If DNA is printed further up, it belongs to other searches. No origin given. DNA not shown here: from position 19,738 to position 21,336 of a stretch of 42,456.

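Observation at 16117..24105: DNA methyltransferase-HNH nuclease fusion wedged inside an RND efflux operon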

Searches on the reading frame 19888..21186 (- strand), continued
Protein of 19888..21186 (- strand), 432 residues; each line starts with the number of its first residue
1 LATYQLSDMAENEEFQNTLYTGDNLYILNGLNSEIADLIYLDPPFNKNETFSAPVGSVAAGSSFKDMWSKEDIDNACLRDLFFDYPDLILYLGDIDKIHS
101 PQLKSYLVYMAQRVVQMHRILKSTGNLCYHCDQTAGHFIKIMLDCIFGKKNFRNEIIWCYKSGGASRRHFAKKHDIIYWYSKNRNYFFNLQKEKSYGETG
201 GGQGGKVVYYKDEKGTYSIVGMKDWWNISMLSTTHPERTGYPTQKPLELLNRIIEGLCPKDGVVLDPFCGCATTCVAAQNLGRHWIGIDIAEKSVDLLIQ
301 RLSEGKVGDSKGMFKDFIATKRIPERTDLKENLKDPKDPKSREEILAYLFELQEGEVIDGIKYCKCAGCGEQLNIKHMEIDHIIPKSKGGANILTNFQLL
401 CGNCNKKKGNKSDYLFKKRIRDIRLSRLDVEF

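Call 12: find_encoding_contigs(protein=P0007, flank=8000, max_places=3)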
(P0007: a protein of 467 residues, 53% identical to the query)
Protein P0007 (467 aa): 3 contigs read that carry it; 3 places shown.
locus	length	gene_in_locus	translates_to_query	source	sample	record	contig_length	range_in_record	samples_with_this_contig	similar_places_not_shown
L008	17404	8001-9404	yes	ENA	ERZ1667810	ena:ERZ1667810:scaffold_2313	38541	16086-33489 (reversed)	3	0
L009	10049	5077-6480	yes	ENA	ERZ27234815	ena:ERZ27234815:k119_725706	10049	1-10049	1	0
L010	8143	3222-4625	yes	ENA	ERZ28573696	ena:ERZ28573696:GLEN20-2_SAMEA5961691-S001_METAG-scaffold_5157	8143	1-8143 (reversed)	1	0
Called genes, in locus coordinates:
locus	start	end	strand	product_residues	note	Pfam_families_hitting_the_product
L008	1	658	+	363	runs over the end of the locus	-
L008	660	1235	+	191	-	-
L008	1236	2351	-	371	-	PF01520:Amidase_3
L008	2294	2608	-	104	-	-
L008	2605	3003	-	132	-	-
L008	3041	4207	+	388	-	PF00226:DnaJ, PF01556:DnaJ_C, PF27659:CHP02642 (faint), PF00684:DnaJ_CXXCXGXG, PF27439:DnaJ_C_2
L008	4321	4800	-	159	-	-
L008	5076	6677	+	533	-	PF00364:Biotin_lipoyl (faint), PF25917:BSH_RND, PF25919:BSH_CusB (weak), PF25973:BSH_CzcB (faint), PF25984:BSH_YknX (weak)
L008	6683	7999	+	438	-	PF02321:OEP (weak)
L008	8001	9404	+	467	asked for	PF01555:N6_N4_Mtase, PF01844:HNH, PF14279:HNH_5 (weak)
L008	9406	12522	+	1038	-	PF00873:ACR_tran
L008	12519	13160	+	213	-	PF01810:LysE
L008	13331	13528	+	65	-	-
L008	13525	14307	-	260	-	PF01612:DNA_pol_A_exo1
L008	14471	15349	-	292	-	PF01887:SAM_HAT_N, PF20257:SAM_HAT_C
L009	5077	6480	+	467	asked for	PF01555:N6_N4_Mtase, PF01844:HNH, PF14279:HNH_5 (weak)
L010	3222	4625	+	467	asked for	PF01555:N6_N4_Mtase, PF01844:HNH, PF14279:HNH_5 (weak)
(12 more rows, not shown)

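Call 13: find_encoding_contigs(protein=P0010, flank=8000, max_places=2)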
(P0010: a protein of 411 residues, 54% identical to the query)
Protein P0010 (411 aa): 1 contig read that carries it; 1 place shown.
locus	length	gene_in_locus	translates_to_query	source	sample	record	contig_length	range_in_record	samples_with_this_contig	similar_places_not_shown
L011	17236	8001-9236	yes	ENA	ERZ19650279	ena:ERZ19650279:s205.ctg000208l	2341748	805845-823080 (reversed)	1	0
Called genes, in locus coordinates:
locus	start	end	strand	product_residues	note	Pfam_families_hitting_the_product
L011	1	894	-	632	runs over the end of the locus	PF16177:ACAS_N, PF00501:AMP-binding, PF13193:AMP-binding_C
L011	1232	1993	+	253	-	PF03591:AzlC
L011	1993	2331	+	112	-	PF05437:AzlD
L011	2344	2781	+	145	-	PF06172:Cupin_5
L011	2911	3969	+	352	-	PF01547:SBP_bac_1, PF13531:SBP_bac_11, PF13416:SBP_bac_8, PF13343:SBP_bac_6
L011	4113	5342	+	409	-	PF02086:MethyltransfD12 (faint), PF01555:N6_N4_Mtase, PF02945:Endonuclease_7 (weak), PF01844:HNH, PF14279:HNH_5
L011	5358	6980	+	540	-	PF00805:Pentapeptide (faint), PF13576:Pentapeptide_3 (faint), PF13599:Pentapeptide_4 (weak)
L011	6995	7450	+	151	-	PF14489:QueF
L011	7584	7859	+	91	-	-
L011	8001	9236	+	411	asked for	PF01555:N6_N4_Mtase, PF02945:Endonuclease_7 (weak), PF01844:HNH, PF14279:HNH_5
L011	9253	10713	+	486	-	PF13599:Pentapeptide_4 (weak)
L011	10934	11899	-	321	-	PF00291:PALP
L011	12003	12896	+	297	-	PF00701:DHDPS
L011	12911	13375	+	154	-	PF01668:SmpB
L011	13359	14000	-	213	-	PF03167:UDG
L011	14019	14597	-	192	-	PF01936:NYN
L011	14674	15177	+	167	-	PF01288:HPPK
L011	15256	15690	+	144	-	PF01192:RNA_pol_Rpb6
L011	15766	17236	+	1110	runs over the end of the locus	PF00028:Cadherin, PF28399:Ig_CLSTN (faint), PF00028:Cadherin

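Call 14: find_encoding_contigs(protein=P0017, flank=8000, max_places=2)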
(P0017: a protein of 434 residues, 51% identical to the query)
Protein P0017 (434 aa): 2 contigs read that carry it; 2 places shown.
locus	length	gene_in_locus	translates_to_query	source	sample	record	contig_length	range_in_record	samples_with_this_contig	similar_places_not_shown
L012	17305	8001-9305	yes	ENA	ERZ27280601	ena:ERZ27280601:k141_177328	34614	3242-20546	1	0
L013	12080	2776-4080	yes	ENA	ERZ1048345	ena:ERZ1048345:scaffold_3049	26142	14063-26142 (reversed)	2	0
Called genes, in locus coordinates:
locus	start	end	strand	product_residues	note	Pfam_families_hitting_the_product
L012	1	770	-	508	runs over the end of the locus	PF01555:N6_N4_Mtase, PF01844:HNH, PF13395:HNH_4 (faint), PF14279:HNH_5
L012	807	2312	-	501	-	PF14821:Thr_synth_N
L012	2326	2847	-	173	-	PF12682:Flavodoxin_4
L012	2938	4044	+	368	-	PF02275:CBAH, PF03417:AAT (weak)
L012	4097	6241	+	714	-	PF02824:TGS, PF07973:tRNA_SAD, PF00587:tRNA-synt_2b, PF03129:HGTP_anticodon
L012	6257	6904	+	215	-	-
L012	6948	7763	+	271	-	PF01551:Peptidase_M23, PF04233:Phage_Mu_F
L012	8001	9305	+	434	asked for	PF01555:N6_N4_Mtase, PF01844:HNH, PF14279:HNH_5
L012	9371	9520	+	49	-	PF00468:Ribosomal_L34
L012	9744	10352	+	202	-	PF02357:NusG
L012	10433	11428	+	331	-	-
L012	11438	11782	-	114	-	-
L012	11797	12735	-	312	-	PF05818:TraT (faint)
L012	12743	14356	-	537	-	PF19425:Csd3_N2 (weak), PF01551:Peptidase_M23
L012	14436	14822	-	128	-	PF01196:Ribosomal_L17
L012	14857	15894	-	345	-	PF01193:RNA_pol_L, PF01000:RNA_pol_A_bac, PF03118:RNA_pol_A_CTD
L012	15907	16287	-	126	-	PF00411:Ribosomal_S11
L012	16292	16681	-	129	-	PF00416:Ribosomal_S13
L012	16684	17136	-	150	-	-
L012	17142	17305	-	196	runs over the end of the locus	PF00333:Ribosomal_S5, PF03719:Ribosomal_S5_C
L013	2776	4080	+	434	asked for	PF01555:N6_N4_Mtase, PF01844:HNH, PF14279:HNH_5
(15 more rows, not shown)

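Call 23: search_protein_families(library=pfam, proteins=[L001:3617-4876:+], max_evalue=0.01)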
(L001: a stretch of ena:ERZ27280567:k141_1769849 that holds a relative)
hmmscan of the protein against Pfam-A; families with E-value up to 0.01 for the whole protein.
L001:3617-4876:+ (419 aa): 6 families
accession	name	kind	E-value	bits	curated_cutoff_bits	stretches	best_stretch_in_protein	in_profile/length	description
PF01555.25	N6_N4_Mtase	-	2.1e-45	155.8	26.7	1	28-292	1-219/221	DNA methylase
PF01844.29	HNH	-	2.1e-11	44.2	21.4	1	352-397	1-47/47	HNH endonuclease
PF14279.12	HNH_5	-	2.2e-11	43.9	27.5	1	352-401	1-50/56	HNH endonuclease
PF03602.21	Cons_hypoth95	-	0.00026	21.1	24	1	9-47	93-133/182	Conserved hypothetical protein 95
PF02086.21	MethyltransfD12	-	0.00072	19.8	22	0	6-40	154-188/253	D12 class N6 adenine-specific DNA methyltransferase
PF02945.21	Endonuclease_7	-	0.00087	19.6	23.6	1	336-397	11-66/82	Recombination endonuclease VII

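Call 24: search_protein_families(library=padloc, proteins=[window:19888-21186:-], max_evalue=0.01)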
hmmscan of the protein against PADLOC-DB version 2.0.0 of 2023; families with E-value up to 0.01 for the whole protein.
window:19888-21186:- (432 aa): 85 families (the best 25 are shown)
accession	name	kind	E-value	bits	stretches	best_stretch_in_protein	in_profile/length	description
PDLC03339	MTase_II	-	3.2e-59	198.7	2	102-310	56-279/399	Type II methyltransferase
PDLC03300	MTase_II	-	3.6e-47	158.9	2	103-306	83-280/302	Type II methyltransferase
PDLC03354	MTase_II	-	5.6e-43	145.5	3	104-194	127-218/425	Type II methyltransferase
PDLC03371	MTase_II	-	4.4e-39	132.6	1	13-304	7-254/260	Type II methyltransferase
PDLC03299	MTase_II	-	5.8e-39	132.3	2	103-303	59-258/296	Type II methyltransferase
PDLC03633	MTase_III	-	3.1e-32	110.1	1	9-302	70-353/616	Type III methyltransferase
PDLC03320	MTase_II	-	1.2e-29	101.4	1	119-304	92-276/289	Type II methyltransferase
PDLC03636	MTase_III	-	1.6e-28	97.8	3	106-188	96-180/575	Type III methyltransferase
PDLC03635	MTase_III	-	2.5e-27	93.9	2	105-196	267-362/708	Type III methyltransferase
PDLC03644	MTase_III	-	7.8e-26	88.9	2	105-222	108-223/542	Type III methyltransferase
PDLC03638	MTase_III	-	3.3e-25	86.5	2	105-196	430-522/816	Type III methyltransferase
PDLC03230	MTase_II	-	5.2e-24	83.2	1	102-304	75-284/360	Type II methyltransferase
PDLC03387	MTase_II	-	1.8e-23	81.1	1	152-303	142-276/289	Type II methyltransferase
PDLC03353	MTase_II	-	2e-21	74.7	1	14-302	7-250/260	Type II methyltransferase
PDLC03327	MTase_II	-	3.9e-21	73.6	1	110-292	91-274/319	Type II methyltransferase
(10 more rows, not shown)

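Call 25: search_solved_structures(query=window:19888-21186:-, max_evalue=0.001)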
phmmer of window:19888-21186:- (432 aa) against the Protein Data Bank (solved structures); distinct sequences matched with E-value up to 0.001: 23.
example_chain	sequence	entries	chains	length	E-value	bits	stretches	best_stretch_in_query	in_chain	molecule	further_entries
9c3u_A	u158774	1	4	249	5.4e-23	84.6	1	149-297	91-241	Methyltransferase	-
8urk_A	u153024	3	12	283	7.5e-23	84.1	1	149-297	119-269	Methyltransferase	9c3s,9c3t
1eg2_A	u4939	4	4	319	1.8e-19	73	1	110-291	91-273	MODIFICATION METHYLASE RSRI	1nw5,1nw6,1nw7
1nw8_A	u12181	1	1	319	2.3e-19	72.7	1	110-291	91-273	MODIFICATION METHYLASE RSRI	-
6pbd_A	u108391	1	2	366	6.6e-11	44.8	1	238-294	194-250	Modification methylase CcrMI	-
4zcf_A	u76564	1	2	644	9.3e-11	44.3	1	9-189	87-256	Restriction endonuclease EcoP15I, modification subunit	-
1g60_A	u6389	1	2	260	9.1e-10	41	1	151-293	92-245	Adenine-specific Methyltransferase MboIIA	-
5hfj_A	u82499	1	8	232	5.4e-08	35.2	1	236-292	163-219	Adenine specific DNA methyltransferase (DpnA)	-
5hek_A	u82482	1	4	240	5.6e-08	35.1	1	236-293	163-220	Adenine specific DNA methyltransferase (DpnA)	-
8d2k_A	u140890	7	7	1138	6e-08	35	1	363-412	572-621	CRISPR-associated endonuclease, Csn1 family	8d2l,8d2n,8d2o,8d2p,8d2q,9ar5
6k0w_B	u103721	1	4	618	1.7e-06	30.3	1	16-195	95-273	Adenine specific DNA methyltransferase (Mod)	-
8s9m_A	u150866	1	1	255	5.5e-06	28.6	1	238-306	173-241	DNA cytosine-N4 methyltransferase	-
8s9n_A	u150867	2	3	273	5.8e-06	28.5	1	238-306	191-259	DNA cytosine-N4 methyltransferase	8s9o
2zie_A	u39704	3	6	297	8e-06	28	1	240-304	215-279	Putative modification methylase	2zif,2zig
8zq9_B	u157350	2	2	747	8e-05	24.7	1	365-410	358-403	a protein | HNH nuclease domain-containing protein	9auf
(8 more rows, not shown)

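Call 27: search_dna_similar(query=window:19888-21186:-, collection=phages, mode=protein, max_rows=15)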
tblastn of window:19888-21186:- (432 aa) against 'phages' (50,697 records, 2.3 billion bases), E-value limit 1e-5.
Records with a match: 491; places in all: 500; records where one place covers at least 80% of the query: 4.
Best place of each record, by identity: <60% 491.
By first word of the organism name: Mycobacterium 126; Gordonia 82; Streptococcus 49; Brucella 41; Streptomyces 22; Flavobacterium 16; Synechococcus 14; Vibrio 12; Lactococcus 10; Prochlorococcus 10; and 42 more.
By host as written in the record: Mycobacterium smegmatis mc2 155 72; Gordonia terrae 3612 70; - 41; Mycobacterium smegmatis mc#155 20; Streptomyces lividans JI 1326 15; Brucella abortus S19 14; Mycobacterium smegmatis mc2155 12; Lactococcus lactis 10; and 135 more.
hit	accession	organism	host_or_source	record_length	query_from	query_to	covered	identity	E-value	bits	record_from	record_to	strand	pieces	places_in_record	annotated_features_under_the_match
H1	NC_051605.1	Mycobacterium phage Amgine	Mycobacterium smegmatis mc2 155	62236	16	310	68%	38.9%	7e-27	211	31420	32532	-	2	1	37: methyltransferase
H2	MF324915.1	Mycobacterium phage Amgine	Mycobacterium smegmatis mc2 155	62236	16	310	68%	38.9%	7e-27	211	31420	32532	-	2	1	37: DNA methylase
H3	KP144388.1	Geobacillus virus E3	failed fermentation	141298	17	431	96%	27.5%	4e-28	123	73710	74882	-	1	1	putative DNA-cytosine methyltransferase | putative methyltransferase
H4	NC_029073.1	Geobacillus virus E3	failed fermentation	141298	17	431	96%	27.5%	4e-28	123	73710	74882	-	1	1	DNA methyltransferase (x2)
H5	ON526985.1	Streptomyces phage Ejemplo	Streptomyces griseus ATCC 10137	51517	17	302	66%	38.6%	2e-22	200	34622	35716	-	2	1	47: DNA methyltransferase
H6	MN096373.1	Streptomyces phage TuanPN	Streptomyces griseus ATCC 10137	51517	17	302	66%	38.6%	2e-22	200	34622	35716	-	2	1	47: DNA methylase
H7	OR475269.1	Streptomyces phage BarryBee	Streptomyces lividans JI 1326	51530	17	302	66%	38.6%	2e-22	200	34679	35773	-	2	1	51: DNA methyltransferase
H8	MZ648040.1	Streptomyces phage Triste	Streptomyces lividans JI 1326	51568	17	302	66%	38.6%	2e-22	200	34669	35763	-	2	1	49: DNA methylase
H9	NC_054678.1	Streptomyces phage Yasdnil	Streptomyces griseus ATCC 10137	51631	17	302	59%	43.0%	8e-27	213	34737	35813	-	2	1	48: DNA methyltransferase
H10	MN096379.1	Streptomyces phage Yasdnil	Streptomyces griseus ATCC 10137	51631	17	302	59%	43.0%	8e-27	213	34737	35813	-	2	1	48: DNA methylase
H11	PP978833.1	Streptomyces phage Emaanora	Streptomyces lividans JI 1326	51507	17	302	59%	42.6%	7e-27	212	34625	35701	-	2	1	51: DNA methyltransferase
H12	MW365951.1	Streptomyces phage Hippo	Streptomyces lividans JI 1326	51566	17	302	58%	43.1%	1e-24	209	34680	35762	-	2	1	48: methyltransferase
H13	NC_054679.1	Streptomyces phage Werner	Streptomyces lividans JI 1326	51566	17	302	58%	43.1%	1e-24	209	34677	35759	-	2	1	48: DNA methyltransferase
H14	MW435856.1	Streptomyces phage Werner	Streptomyces lividans JI 1326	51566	17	302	58%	43.1%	1e-24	209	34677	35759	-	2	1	48: methyltransferase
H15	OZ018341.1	Marinitoga phage MPV1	-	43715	13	315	70%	35.2%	4e-53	197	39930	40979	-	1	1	DNA methyltransferase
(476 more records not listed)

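Call 28: search_dna_similar(query=window:19888-21186:-, collection=plasmids, mode=protein, max_rows=15)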
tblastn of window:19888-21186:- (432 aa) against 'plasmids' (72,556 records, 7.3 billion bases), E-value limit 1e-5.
The search stops at 5000 records and this limit was reached: more records match than are counted here, and every count below describes the 5000 best-scoring records only.
Records with a match: at least 5000; places in all: 5699; records where one place covers at least 80% of the query: 0.
Best place of each record, by identity: <60% 5000.
By first word of the organism name: Klebsiella 1861; Escherichia 1820; Salmonella 613; Enterobacter 210; Shigella 89; Citrobacter 60; Serratia 47; Raoultella 46; Pantoea 27; Enterococcus 14; and 87 more.
By predicted mobility (MOB-suite, as given by PLSDB): conjugative 3850; non-mobilizable 664; mobilizable 486.
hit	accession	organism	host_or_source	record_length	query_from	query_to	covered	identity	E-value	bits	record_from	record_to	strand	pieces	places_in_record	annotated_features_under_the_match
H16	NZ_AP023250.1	Mesorhizobium sp. 131-2-5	Lotus japonicus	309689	5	326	68%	38.5%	1e-25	209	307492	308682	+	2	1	site-specific DNA-methyltransferase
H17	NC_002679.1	Mesorhizobium japonicum MAFF 303099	-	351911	5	326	68%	38.5%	1e-25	209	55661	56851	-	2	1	site-specific DNA-methyltransferase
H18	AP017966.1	Candidatus Megaera polyxenophila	-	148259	14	304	67%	38.8%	8e-62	223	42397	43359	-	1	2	adenine specific DNA methylase Mod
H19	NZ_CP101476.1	Cellulosimicrobium cellulans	water,poultry farm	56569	4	302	61%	40.4%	1e-25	206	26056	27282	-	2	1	DNA methyltransferase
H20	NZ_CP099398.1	Rhizobium sp. Pop5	Phaseolus vulgaris,Cell culture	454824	17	302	58%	40.4%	6e-23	192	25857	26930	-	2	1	DNA methyltransferase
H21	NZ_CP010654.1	Phaeobacter inhibens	cell culture,zooplankton aquaculture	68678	11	302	68%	34.4%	5e-40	160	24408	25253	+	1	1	site-specific DNA-methyltransferase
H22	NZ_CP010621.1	Phaeobacter inhibens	cell culture,cleaning system aquaculture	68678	11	302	68%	34.4%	5e-40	160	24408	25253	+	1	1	site-specific DNA-methyltransferase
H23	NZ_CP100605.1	Bradyrhizobium sp. Ash2021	-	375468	17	302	58%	40.3%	6e-21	192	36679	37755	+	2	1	DNA methyltransferase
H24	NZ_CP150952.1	Yoonia sp. BS5-3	cell culture,Marine algae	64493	11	302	68%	33.4%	1e-37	153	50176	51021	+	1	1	site-specific DNA-methyltransferase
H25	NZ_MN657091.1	Psychrobacter sp.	-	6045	17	303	66%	33.4%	4e-41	163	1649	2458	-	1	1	DNA methyltransferase | ApaLI family restriction endonuclease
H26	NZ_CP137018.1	Sinorhizobium fredii GR64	Phaseolus vulgaris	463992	31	323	56%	39.9%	6e-18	181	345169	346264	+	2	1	site-specific DNA-methyltransferase | DNA methyltransferase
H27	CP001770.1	Spirosoma linguale DSM 74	-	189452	11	309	66%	32.6%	2e-15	153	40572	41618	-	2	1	DNA methylase N-4/N-6 domain protein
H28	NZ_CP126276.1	Curtobacterium sp. MCBD17_003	-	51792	10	302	68%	31.2%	2e-33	140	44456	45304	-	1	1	site-specific DNA-methyltransferase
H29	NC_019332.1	Arthrobacter sp. J3.53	heavy aromatic hydrocarbon contaminated ...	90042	37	302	62%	34.3%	9e-33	138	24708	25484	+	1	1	DNA methyltransferase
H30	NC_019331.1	Arthrobacter sp. J3.40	heavy aromatic hydrocarbon contaminated ...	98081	37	302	62%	34.3%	9e-33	138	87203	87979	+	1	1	DNA methyltransferase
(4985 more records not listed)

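Call 39: find_related_loci(query=A1, collection=metagenome_contigs, flank=6000)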
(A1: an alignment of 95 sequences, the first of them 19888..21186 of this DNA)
Query A1 (432 aa) in metagenome_contigs; peptide patterns used: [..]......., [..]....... (x = any residue, [..] = any of these).
600 stretches matched a pattern (row limit reached: there are more); 574 encode a relative of the query (tblastn E <= 1e-3); the best 80 are kept; 80 distinct loci.
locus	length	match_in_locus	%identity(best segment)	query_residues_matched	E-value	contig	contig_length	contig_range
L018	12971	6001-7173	49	16-420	7e-129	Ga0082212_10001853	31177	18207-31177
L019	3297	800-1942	49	16-411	3e-127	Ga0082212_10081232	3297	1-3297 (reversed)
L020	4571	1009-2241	47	15-411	3e-124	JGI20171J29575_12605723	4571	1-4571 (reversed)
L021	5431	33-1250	47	14-432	3e-123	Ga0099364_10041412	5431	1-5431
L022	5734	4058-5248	47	16-432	1e-122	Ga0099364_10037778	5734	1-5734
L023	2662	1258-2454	48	13-421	3e-126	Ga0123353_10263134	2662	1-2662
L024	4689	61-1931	45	16-432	4e-120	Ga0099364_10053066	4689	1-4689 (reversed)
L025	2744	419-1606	47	16-420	2e-122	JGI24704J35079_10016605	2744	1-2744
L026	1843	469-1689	46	17-421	2e-124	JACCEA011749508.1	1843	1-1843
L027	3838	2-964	48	85-415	2e-96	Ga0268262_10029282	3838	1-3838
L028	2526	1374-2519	41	15-375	7e-91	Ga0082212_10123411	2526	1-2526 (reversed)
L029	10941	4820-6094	38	15-411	9e-87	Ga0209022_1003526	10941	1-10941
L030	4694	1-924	44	114-432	2e-83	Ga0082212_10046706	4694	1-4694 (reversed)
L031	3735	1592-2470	45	17-302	9e-76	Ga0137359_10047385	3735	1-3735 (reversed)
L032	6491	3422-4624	38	18-410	1e-75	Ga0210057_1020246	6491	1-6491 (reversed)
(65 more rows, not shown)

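Call 43: search_protein_families(library=pfam, alignment_id=A2, max_evalue=0.00001)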
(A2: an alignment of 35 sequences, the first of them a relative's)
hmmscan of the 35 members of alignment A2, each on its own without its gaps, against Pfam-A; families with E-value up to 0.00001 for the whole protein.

A. member 1, L018:4064-5926:+ (620 aa): 1 family
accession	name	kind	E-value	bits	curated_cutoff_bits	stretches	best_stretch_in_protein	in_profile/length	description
PF12849.12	PBP_like_2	-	2.3e-25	90.3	27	1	402-605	46-267/267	PBP superfamily domain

B. families by the number of members that match (of 35 scanned): 80 families (the first 25 are shown)
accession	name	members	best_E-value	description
PF04055.27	Radical_SAM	2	3e-19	Radical SAM superfamily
PF01610.23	DDE_Tnp_ISL3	1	1.7e-79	Transposase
PF00400.38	WD40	1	4.3e-72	WD domain, G-beta repeat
PF03054.22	tRNA_Me_trans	1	1.7e-69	tRNA methyl transferase HUP domain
PF01434.24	Peptidase_M41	1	1.1e-65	Peptidase family M41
PF25173.1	Beta-prop_WDR3_1st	1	9.5e-65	WDR3 first beta-propeller domain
PF24814.1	WD40_Prp19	1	1.2e-59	Prp19 WD40 domain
PF25174.1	Beta-prop_THOC3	1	2e-57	THOC3 beta-propeller domain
PF00266.25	Aminotran_5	1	2.3e-47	Aminotransferase class-V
PF01555.25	N6_N4_Mtase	1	7e-47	DNA methylase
PF24817.1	WD40_WDHD1_1st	1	1.2e-44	WDHD1 first WD40 domain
PF25172.1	Beta-prop_WDR3_2nd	1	2e-44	WDR3 second beta-propeller domain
PF01040.23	UbiA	1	9.3e-43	UbiA prenyltransferase family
PF01925.25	TauE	1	1.8e-40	Sulfite exporter TauE/SafE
PF25175.1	Beta-prop_WDR5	1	4.3e-38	WDR5 beta-propeller domain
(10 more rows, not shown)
